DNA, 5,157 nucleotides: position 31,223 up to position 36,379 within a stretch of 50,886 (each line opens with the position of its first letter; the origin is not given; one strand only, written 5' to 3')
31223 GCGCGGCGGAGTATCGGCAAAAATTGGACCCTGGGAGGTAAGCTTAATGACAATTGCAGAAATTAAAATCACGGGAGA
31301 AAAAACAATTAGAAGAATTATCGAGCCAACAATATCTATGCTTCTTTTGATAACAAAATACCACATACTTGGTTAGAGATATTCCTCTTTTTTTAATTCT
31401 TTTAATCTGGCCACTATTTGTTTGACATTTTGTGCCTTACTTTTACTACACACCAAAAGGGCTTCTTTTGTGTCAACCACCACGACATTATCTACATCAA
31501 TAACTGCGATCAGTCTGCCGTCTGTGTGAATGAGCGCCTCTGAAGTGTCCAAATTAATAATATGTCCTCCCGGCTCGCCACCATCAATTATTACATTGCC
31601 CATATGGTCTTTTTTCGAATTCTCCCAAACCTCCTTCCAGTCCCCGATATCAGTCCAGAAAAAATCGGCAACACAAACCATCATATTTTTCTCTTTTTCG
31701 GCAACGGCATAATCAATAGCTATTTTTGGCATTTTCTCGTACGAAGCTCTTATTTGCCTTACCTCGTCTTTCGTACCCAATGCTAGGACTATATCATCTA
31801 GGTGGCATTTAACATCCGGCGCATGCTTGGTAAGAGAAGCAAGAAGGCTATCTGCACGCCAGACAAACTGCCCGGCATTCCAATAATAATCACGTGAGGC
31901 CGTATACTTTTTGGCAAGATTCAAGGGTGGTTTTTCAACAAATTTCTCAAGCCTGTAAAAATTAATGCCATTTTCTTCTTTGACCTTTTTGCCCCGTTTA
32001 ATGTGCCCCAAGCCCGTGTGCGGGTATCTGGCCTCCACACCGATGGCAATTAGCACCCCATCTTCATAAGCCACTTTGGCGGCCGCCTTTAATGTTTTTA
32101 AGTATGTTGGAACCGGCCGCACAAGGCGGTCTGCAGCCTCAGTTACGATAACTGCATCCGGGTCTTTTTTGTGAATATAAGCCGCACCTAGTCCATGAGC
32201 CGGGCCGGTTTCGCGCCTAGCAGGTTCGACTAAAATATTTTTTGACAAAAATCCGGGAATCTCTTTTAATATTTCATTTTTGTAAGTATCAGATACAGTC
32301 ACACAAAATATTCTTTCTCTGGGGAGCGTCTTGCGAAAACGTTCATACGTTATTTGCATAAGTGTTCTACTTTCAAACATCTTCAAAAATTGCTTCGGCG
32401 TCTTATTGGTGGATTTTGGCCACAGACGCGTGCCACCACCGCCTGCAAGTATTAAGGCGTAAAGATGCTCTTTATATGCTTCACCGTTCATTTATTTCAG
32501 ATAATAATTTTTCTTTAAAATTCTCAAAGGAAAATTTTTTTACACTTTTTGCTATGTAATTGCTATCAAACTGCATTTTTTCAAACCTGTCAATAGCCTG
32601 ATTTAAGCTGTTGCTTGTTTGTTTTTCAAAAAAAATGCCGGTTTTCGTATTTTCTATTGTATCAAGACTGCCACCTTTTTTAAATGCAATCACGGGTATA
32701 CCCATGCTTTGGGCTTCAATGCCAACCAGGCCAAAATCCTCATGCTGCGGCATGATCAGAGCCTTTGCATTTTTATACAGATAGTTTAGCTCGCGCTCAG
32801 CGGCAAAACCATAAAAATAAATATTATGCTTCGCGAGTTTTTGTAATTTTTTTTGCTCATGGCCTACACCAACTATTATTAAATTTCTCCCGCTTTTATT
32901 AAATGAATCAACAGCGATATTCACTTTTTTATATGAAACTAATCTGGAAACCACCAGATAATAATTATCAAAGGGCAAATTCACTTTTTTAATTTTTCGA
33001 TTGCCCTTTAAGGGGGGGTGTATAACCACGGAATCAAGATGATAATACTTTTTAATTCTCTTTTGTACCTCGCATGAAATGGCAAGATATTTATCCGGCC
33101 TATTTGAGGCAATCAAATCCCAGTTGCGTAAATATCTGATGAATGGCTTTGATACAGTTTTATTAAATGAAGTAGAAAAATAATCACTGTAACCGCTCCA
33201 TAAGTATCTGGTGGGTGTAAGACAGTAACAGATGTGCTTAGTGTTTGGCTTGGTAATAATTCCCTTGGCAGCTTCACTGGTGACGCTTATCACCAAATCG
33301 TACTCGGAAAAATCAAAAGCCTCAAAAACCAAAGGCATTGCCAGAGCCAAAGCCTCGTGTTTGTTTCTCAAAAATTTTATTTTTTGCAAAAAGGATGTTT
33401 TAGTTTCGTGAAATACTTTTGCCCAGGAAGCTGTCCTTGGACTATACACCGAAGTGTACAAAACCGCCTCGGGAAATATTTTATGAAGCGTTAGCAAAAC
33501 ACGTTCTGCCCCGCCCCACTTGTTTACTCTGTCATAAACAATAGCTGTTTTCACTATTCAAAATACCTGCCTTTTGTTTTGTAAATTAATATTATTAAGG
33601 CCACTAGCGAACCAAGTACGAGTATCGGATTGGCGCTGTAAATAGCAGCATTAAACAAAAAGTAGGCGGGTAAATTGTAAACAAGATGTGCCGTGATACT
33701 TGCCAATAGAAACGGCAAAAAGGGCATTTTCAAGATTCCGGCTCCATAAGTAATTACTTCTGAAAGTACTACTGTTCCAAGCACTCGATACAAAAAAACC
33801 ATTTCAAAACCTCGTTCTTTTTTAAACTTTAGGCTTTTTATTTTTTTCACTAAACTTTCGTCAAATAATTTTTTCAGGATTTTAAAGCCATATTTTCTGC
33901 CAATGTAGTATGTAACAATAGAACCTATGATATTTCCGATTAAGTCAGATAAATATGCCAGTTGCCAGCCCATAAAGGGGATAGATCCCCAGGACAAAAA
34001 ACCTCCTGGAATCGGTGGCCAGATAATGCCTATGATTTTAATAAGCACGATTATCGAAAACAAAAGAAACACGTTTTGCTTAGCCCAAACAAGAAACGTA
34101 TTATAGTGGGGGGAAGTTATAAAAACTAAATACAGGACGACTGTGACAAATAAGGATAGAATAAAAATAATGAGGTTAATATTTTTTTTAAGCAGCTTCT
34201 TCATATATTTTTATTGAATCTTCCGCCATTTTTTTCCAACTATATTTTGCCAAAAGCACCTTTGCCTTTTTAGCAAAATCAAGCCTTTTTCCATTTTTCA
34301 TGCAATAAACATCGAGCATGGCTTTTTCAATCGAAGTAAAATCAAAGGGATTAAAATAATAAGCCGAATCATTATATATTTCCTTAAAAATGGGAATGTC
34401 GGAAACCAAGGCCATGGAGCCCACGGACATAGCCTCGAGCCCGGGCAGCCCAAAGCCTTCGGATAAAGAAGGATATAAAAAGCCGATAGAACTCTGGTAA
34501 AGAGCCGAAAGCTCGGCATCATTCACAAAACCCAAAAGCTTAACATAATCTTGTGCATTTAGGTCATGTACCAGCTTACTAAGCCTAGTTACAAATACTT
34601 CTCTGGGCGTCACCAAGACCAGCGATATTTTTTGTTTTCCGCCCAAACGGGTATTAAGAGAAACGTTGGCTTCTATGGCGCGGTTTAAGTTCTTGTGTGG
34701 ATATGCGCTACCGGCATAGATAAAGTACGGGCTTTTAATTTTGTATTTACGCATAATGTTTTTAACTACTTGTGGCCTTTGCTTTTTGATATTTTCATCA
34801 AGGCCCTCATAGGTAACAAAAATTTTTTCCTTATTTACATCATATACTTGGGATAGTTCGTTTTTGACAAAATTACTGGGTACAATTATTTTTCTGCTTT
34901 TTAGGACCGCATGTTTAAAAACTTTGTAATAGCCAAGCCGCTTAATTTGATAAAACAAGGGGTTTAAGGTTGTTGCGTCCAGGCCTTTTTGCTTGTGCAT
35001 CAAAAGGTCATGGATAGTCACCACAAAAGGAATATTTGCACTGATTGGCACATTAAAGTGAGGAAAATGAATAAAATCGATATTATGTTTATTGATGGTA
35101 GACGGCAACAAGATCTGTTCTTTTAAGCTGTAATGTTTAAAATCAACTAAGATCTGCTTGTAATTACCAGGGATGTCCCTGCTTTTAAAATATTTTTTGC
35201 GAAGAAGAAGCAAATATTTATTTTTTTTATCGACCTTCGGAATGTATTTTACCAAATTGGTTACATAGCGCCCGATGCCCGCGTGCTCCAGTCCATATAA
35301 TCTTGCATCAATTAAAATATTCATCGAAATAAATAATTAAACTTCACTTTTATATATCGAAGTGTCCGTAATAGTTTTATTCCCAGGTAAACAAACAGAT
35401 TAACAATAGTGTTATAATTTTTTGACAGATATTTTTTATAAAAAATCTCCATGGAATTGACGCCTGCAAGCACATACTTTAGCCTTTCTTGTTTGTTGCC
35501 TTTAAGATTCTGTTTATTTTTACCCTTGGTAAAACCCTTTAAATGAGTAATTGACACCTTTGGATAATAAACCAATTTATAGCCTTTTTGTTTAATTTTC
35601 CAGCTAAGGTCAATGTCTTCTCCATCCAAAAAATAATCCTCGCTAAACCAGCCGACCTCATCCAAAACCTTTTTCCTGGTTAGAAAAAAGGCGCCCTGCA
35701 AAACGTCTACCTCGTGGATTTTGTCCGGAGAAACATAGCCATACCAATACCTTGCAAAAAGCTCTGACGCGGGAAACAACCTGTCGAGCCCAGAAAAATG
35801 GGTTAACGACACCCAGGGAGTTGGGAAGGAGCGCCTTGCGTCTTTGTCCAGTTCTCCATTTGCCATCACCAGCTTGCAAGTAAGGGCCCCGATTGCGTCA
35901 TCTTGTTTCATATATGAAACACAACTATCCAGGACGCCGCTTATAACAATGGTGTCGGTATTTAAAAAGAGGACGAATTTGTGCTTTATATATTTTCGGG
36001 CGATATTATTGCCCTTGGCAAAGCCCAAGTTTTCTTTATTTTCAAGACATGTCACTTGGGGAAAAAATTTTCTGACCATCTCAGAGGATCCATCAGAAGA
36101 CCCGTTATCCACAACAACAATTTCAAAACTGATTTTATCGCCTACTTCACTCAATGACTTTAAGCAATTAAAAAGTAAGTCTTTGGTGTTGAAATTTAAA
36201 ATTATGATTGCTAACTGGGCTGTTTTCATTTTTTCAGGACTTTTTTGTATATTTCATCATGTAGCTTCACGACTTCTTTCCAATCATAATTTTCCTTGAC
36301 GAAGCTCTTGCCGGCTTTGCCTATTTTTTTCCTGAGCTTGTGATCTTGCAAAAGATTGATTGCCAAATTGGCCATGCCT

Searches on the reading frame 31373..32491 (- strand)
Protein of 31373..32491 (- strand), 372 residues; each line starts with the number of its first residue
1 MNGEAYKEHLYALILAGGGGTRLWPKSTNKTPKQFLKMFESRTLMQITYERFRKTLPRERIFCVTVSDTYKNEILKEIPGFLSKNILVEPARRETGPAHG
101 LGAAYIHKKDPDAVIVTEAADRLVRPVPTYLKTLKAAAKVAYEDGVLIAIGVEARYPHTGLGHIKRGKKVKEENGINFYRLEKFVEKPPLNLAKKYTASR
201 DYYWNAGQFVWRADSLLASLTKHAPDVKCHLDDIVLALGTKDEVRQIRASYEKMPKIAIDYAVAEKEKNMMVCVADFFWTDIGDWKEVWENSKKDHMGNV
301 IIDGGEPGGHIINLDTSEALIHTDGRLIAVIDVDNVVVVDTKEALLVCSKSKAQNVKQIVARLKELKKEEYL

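Call 6: search_protein_families(library=pfam, proteins=[window:31373-32491:-], max_evalue=0.001)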
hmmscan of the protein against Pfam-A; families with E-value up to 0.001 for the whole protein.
window:31373-32491:- (372 aa): 3 families
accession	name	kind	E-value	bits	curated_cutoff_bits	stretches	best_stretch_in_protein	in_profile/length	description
PF00483.29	NTP_transferase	-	4.8e-28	98.8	21.2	1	12-296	2-243/245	Nucleotidyl transferase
PF22640.1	ManC_GMP_beta-helix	-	3.6e-16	59.2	27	1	309-363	1-55/55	MannoseP isomerase/GMP-like beta-helix domain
PF12804.13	NTP_transf_3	-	5.3e-07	30.4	27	1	12-139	1-112/160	MobA-like NTP transferase domain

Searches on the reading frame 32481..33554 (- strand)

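Call 6: search_protein_families(library=pfam, proteins=[window:32481-33554:-], max_evalue=0.001)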
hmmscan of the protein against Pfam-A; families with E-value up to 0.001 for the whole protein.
window:32481-33554:- (357 aa): 4 families
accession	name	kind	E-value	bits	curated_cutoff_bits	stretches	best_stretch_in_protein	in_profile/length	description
PF00534.26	Glycos_transf_1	-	3.8e-26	92.1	26.4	1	195-339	14-170/172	Glycosyl transferases group 1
PF13692.12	Glyco_trans_1_4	-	7.1e-18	65.7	27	1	199-323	4-138/142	Glycosyl transferases group 1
PF20706.3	GT4-conflict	-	9.7e-08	31.8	26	1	207-303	210-323/385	Family 4 Glycosyltransferase in conflict systems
PF13439.12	Glyco_transf_4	-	0.0003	21.3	28.5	1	13-180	1-164/170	Glycosyltransferase Family 4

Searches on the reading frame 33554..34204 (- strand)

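Call 6: search_protein_families(library=pfam, proteins=[window:33554-34204:-], max_evalue=0.001)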
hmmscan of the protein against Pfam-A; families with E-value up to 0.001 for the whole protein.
window:33554-34204:- (216 aa): 1 family
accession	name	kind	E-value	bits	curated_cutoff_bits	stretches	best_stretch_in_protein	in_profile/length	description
PF09335.16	VTT_dom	-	1.7e-14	54.8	33.9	1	73-183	9-120/123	VTT domain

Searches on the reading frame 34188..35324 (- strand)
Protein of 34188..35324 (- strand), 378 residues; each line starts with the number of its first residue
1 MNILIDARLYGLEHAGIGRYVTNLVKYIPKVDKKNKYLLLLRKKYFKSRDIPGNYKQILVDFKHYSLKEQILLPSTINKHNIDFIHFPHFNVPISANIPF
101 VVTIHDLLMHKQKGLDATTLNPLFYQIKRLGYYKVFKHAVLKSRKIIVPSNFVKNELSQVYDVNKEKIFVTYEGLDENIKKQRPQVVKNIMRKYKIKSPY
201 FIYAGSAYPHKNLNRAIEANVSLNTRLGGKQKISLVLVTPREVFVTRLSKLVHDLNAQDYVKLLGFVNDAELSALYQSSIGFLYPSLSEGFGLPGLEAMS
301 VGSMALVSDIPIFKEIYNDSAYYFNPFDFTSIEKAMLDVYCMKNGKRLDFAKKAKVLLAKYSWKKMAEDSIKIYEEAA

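Call 6: search_protein_families(library=pfam, proteins=[window:34188-35324:-], max_evalue=0.001)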
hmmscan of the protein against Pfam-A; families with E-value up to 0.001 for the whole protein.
window:34188-35324:- (378 aa): 4 families
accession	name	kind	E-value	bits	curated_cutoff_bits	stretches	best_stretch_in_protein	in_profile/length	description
PF00534.26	Glycos_transf_1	-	1.2e-21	77.4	26.4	1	190-355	5-170/172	Glycosyl transferases group 1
PF13692.12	Glyco_trans_1_4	-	4.5e-14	53.3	27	1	199-339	2-139/142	Glycosyl transferases group 1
PF13439.12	Glyco_transf_4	-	2e-12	47.9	28.5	1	16-177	3-168/170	Glycosyltransferase Family 4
PF20706.3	GT4-conflict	-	1.8e-05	24.4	26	1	200-308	199-311/385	Family 4 Glycosyltransferase in conflict systems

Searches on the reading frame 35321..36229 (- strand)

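Call 6: search_protein_families(library=pfam, proteins=[window:35321-36229:-], max_evalue=0.001)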
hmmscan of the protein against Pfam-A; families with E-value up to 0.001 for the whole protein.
window:35321-36229:- (302 aa): 3 families
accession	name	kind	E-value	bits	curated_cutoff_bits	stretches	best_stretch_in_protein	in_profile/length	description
PF13641.12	Glyco_tranf_2_3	-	8.3e-20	72.2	27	1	5-232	2-214/230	Glycosyltransferase like family 2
PF00535.33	Glycos_transf_2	-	2e-19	70.6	23.3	1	8-191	2-166/168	Glycosyl transferase family 2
PF13632.12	Glyco_trans_2_3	-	5.5e-08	33.3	27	1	86-257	2-144/198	Glycosyl transferase family group 2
